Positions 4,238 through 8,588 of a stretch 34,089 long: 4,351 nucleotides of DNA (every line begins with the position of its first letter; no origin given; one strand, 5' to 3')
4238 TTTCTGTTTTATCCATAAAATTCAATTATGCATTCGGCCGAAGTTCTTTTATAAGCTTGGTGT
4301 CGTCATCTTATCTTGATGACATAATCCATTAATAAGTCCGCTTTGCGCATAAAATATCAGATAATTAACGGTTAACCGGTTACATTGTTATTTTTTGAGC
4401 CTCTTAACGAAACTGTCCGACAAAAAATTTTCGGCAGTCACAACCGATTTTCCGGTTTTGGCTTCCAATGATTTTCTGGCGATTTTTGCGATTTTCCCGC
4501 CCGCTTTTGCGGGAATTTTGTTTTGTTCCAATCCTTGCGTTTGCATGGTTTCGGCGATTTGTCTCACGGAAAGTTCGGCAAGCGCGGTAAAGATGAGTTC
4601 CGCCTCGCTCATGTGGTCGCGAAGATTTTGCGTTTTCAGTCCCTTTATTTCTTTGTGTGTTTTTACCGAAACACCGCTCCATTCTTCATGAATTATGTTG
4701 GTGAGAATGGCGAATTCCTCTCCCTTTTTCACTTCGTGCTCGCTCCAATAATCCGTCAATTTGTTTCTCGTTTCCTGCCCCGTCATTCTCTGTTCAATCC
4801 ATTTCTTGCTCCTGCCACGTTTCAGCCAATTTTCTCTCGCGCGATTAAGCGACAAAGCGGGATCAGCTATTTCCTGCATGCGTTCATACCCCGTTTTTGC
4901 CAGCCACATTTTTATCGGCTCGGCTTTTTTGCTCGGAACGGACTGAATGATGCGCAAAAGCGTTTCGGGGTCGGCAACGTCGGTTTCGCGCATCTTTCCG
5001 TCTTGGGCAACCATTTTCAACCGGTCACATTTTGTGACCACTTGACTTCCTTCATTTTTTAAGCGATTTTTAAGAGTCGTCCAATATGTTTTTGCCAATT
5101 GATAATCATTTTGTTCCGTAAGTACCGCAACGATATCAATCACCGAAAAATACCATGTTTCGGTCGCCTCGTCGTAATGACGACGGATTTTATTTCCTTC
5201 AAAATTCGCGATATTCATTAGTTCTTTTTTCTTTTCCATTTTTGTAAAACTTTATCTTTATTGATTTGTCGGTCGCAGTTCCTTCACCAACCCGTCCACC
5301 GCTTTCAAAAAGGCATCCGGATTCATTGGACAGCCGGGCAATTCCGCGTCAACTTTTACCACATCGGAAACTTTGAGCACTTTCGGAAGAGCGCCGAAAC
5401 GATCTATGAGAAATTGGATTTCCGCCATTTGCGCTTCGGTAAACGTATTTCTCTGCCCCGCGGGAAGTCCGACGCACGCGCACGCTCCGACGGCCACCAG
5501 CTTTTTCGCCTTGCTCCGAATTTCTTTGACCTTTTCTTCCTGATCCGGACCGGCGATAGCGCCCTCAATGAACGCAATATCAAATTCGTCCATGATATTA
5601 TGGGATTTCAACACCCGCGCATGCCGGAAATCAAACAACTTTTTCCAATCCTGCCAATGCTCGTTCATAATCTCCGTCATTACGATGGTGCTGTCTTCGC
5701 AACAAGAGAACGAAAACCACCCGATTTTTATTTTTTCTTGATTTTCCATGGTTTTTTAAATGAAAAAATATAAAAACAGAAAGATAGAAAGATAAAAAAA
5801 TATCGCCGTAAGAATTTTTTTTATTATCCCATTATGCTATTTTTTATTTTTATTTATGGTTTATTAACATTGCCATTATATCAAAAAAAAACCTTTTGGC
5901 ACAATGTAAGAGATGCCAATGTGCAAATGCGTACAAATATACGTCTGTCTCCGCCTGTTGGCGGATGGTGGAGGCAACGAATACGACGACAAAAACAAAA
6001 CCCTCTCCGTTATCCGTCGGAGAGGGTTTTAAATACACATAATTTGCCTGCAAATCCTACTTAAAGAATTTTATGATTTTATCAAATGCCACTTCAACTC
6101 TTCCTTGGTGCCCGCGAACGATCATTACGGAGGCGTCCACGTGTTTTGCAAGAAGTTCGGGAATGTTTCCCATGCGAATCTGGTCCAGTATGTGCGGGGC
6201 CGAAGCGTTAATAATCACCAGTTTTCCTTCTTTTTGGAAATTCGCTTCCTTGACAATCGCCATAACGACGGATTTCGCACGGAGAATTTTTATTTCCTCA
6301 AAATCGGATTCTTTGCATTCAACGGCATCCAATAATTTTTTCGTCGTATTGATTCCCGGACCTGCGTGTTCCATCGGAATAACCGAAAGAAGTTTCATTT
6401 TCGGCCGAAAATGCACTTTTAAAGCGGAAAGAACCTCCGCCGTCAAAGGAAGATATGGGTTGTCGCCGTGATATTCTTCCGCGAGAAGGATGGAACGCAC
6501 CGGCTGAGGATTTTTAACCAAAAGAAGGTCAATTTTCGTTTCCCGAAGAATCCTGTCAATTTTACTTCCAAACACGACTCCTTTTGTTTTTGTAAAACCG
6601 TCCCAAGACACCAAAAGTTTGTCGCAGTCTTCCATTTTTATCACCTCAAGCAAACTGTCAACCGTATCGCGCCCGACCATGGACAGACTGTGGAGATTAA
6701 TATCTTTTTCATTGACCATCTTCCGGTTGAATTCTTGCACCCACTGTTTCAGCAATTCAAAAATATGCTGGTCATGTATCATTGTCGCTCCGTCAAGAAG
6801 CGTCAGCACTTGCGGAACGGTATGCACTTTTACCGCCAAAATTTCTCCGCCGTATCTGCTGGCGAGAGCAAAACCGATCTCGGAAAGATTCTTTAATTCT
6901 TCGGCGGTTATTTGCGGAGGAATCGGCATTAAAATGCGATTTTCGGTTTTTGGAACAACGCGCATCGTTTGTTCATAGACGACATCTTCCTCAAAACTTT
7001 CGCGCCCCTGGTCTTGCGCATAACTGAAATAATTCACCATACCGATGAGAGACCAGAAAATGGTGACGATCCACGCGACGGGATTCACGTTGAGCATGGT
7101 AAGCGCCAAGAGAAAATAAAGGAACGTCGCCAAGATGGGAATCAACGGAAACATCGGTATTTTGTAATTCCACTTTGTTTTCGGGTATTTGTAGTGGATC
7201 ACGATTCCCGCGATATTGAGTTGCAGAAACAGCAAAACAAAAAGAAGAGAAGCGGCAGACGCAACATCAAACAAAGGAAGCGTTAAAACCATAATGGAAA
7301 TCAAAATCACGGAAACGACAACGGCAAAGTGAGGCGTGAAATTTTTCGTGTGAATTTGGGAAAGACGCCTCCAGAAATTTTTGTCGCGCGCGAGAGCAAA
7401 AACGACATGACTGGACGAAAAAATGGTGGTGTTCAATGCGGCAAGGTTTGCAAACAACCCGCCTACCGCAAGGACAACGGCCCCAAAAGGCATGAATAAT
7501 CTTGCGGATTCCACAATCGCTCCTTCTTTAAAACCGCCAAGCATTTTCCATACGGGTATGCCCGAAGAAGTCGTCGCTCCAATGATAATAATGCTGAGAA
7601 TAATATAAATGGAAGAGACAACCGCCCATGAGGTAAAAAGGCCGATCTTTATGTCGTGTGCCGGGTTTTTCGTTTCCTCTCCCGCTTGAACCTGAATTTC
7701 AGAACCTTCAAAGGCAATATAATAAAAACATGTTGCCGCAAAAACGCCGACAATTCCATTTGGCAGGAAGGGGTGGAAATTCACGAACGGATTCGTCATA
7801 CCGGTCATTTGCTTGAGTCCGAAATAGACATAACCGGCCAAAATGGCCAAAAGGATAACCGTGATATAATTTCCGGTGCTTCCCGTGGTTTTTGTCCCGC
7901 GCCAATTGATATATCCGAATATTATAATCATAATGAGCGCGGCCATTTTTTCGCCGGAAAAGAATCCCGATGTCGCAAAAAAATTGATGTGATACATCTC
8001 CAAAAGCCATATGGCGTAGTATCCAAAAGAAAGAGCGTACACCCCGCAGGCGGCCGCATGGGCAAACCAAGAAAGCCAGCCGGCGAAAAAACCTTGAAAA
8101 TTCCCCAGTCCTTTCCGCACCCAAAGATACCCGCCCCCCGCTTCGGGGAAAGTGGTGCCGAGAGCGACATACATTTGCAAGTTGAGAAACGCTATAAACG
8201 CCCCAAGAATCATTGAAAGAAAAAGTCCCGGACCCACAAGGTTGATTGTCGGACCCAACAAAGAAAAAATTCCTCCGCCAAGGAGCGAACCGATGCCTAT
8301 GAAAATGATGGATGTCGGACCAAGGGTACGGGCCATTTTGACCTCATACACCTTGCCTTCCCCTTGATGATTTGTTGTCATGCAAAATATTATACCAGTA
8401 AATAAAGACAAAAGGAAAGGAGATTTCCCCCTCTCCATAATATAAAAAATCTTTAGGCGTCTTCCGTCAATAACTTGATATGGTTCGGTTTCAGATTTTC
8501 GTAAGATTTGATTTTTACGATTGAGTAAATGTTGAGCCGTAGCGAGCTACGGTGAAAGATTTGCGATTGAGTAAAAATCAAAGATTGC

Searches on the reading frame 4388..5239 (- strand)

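Call 19: search_protein_families(library=pfam, proteins=[window:4388-5239:-], max_evalue=0.01)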
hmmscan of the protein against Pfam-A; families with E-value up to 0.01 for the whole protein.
window:4388-5239:- (283 aa): 1 family
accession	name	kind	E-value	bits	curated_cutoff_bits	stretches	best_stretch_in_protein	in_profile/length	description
PF02498.22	Bro-N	-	9.1e-07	29.8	25.6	1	20-115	3-92/96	BRO family, N-terminal domain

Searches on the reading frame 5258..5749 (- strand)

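Call 19: search_protein_families(library=pfam, proteins=[window:5258-5749:-], max_evalue=0.01)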
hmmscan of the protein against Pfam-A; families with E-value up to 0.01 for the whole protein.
window:5258-5749:- (163 aa): 1 family
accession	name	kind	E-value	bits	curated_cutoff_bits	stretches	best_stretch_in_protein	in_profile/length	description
PF01058.29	Oxidored_q6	-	2.4e-19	69.7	27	1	21-151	5-125/128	NADH ubiquinone oxidoreductase, 20 Kd subunit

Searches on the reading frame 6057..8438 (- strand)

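Call 19: search_protein_families(library=pfam, proteins=[window:6057-8438:-], max_evalue=0.01)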
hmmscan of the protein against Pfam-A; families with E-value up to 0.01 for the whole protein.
window:6057-8438:- (793 aa): 4 families
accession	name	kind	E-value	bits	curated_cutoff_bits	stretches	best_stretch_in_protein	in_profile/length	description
PF13520.12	AA_permease_2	-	3e-32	112.5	27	1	39-467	1-424/427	Amino acid permease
PF00324.27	AA_permease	-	4.2e-25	88.8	24.6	1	44-473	2-460/470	Amino acid permease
PF00582.32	Usp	-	2.1e-09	38.5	24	1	517-642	17-141/141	Universal stress protein family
PF13906.12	AA_permease_C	-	5.3e-05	23.7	27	1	425-475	1-48/51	C-terminus of AA_permease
